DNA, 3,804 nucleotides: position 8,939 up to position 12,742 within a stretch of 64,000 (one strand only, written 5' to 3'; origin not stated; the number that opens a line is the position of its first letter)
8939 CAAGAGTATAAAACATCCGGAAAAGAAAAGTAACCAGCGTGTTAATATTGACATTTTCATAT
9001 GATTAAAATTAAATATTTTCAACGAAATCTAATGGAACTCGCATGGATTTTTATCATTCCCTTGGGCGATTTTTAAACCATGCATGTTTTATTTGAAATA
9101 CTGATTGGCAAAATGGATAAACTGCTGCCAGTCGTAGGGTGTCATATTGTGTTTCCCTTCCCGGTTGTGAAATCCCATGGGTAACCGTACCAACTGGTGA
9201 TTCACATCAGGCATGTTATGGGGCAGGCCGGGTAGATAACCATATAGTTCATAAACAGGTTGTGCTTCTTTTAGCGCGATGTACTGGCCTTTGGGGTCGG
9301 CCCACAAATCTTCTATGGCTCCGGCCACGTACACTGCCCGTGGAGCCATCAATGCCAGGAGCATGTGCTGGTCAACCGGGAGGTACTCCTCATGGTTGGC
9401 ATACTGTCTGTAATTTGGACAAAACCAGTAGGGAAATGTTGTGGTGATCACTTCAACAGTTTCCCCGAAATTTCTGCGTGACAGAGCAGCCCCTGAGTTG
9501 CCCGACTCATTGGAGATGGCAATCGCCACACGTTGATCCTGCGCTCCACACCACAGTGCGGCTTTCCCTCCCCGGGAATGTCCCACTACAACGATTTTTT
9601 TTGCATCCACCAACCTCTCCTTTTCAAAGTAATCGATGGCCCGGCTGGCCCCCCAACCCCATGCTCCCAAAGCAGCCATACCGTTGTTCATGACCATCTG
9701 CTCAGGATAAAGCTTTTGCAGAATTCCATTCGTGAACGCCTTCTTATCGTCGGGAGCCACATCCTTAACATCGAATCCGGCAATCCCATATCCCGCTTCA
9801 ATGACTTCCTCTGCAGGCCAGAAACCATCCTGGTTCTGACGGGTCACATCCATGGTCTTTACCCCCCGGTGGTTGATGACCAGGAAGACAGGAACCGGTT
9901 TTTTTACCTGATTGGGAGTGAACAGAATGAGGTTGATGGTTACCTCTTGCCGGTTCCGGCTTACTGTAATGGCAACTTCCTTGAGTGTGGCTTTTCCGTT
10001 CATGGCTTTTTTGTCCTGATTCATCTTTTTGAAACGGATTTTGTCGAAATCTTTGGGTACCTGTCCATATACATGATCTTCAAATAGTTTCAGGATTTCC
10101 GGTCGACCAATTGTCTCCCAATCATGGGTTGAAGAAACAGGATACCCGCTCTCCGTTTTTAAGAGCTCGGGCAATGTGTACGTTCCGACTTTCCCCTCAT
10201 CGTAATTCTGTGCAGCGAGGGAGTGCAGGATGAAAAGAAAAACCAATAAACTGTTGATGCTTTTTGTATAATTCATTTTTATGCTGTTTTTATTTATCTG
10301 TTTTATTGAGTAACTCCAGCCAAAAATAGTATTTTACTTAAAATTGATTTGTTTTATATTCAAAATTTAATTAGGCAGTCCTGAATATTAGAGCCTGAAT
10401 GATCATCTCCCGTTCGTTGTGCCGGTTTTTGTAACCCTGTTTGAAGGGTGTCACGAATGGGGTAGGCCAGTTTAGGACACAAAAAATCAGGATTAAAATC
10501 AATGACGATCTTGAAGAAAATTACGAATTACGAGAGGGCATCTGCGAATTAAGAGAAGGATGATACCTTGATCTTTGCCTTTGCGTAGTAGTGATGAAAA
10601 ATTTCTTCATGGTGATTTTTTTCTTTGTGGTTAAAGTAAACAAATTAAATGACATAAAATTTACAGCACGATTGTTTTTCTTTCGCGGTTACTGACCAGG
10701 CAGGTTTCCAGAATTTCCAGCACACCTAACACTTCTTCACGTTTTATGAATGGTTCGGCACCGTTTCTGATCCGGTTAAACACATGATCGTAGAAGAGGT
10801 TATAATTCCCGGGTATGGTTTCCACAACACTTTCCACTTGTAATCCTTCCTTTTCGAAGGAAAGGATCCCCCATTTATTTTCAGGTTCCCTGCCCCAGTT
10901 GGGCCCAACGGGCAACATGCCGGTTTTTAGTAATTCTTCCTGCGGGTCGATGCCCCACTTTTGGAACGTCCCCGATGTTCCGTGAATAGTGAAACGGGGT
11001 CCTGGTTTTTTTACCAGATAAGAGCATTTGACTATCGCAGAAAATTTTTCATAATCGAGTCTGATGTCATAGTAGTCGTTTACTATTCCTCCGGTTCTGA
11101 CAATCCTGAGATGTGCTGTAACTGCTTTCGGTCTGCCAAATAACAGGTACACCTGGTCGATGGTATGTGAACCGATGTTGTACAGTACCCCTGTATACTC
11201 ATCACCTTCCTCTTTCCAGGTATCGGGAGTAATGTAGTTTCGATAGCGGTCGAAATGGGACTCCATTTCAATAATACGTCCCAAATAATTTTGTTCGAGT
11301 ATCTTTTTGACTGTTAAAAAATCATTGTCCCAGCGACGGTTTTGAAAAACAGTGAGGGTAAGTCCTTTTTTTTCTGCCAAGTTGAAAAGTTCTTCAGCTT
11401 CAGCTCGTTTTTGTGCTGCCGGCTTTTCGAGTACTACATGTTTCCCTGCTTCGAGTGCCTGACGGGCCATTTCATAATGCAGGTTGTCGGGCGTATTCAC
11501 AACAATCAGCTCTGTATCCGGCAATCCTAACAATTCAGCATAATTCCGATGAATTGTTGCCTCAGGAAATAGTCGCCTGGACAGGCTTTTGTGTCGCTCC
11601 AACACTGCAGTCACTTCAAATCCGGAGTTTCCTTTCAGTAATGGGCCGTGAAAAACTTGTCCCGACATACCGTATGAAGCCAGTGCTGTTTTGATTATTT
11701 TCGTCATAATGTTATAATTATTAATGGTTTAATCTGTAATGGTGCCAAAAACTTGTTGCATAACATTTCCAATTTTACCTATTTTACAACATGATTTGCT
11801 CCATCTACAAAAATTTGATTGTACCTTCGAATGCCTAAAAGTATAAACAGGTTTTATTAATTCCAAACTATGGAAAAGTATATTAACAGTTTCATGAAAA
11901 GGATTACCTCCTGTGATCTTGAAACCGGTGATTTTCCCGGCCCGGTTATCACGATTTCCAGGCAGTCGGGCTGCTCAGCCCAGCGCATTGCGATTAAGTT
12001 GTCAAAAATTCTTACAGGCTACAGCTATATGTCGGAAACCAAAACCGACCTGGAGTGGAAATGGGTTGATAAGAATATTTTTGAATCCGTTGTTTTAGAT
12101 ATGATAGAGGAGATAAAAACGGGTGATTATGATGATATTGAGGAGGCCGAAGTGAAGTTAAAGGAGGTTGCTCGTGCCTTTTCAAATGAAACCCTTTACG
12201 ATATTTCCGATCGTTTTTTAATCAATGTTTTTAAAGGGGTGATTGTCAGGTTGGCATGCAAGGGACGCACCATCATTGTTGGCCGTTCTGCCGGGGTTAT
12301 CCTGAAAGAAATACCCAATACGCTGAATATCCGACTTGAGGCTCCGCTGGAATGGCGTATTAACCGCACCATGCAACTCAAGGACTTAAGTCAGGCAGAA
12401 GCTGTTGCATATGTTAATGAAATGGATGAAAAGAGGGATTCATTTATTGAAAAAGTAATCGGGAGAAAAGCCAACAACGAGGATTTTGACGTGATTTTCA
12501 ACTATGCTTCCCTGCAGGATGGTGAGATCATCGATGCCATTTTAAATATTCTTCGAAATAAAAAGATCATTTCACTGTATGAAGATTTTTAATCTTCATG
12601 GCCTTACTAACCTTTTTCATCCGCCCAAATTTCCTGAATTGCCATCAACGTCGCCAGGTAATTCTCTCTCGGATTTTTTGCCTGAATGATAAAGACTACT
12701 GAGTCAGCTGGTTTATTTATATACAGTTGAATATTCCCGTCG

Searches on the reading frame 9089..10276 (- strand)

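Call 70: search_protein_families(library=pfam, proteins=[window:9089-10276:-], max_evalue=0.00001)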
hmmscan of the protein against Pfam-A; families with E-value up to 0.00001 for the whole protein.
window:9089-10276:- (395 aa): 1 family
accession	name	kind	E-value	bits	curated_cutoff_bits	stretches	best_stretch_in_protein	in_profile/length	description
PF22244.2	GCE_fung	-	9.1e-37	127.5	27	1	103-346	1-231/231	Glucuronyl esterase, fungi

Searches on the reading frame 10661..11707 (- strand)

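Call 70: search_protein_families(library=pfam, proteins=[window:10661-11707:-], max_evalue=0.00001)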
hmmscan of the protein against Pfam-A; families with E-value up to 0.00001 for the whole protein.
window:10661-11707:- (348 aa): 4 families
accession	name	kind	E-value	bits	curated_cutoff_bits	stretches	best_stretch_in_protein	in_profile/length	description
PF02894.22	GFO_IDH_MocA_C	-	1.7e-30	106.9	22.9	1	134-346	1-216/218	Oxidoreductase family, C-terminal alpha/beta domain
PF22725.1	GFO_IDH_MocA_C3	-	1.4e-24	86.9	27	1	130-248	1-123/124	GFO/IDH/MocA C-terminal domain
PF01408.29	GFO_IDH_MocA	-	1.8e-21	77.5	24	1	10-120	6-118/120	Oxidoreductase family, NAD-binding Rossmann fold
PF03447.22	NAD_binding_3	-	1.5e-07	32.5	24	1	23-118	13-113/116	Homoserine dehydrogenase, NAD binding domain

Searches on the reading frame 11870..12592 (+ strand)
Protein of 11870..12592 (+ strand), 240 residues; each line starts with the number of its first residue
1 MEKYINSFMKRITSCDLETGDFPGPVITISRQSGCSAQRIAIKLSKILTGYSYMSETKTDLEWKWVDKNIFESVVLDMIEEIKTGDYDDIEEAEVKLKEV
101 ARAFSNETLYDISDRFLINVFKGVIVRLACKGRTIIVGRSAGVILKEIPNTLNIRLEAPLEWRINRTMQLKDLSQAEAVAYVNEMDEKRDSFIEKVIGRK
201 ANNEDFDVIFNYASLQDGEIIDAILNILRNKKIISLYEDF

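Call 70: search_protein_families(library=pfam, proteins=[window:11870-12592:+], max_evalue=0.00001)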
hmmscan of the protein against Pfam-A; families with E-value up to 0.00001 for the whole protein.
window:11870-12592:+ (240 aa): 1 family
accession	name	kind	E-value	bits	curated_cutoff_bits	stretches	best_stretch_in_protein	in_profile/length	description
PF13189.12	Cytidylate_kin2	-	1.2e-25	91.2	28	1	26-211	1-173/176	Cytidylate kinase-like family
